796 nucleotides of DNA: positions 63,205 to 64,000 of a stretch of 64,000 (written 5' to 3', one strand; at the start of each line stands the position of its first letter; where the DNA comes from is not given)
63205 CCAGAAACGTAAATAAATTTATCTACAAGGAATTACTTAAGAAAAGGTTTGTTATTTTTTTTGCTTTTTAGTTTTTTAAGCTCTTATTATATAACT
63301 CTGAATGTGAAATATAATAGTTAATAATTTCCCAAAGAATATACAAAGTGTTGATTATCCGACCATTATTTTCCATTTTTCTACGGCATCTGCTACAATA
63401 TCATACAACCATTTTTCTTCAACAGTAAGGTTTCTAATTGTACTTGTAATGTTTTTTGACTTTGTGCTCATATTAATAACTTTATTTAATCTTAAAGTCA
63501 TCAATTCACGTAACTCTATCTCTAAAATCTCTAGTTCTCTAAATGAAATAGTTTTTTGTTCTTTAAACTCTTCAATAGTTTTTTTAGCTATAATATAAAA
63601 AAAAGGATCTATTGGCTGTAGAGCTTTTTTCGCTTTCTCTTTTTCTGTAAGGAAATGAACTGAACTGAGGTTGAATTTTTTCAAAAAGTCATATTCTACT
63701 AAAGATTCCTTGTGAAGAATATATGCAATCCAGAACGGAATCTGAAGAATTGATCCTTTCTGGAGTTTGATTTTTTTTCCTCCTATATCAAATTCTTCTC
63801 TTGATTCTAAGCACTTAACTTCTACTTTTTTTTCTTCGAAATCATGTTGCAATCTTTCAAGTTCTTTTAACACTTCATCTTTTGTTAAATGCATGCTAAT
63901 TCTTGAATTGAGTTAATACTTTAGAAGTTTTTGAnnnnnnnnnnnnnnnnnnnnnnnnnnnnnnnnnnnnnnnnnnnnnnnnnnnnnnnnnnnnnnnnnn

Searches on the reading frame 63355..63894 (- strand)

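Call 43: search_protein_families(library=pfam, proteins=[window:63355-63894:-], max_evalue=0.001)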
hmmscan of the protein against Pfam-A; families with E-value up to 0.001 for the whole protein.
window:63355-63894:- (179 aa): 1 family
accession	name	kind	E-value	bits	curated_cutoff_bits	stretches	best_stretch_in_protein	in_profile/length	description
PF05916.17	Sld5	-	2.5e-05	24.9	22.3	1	83-175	11-98/102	GINS complex protein helical bundle domain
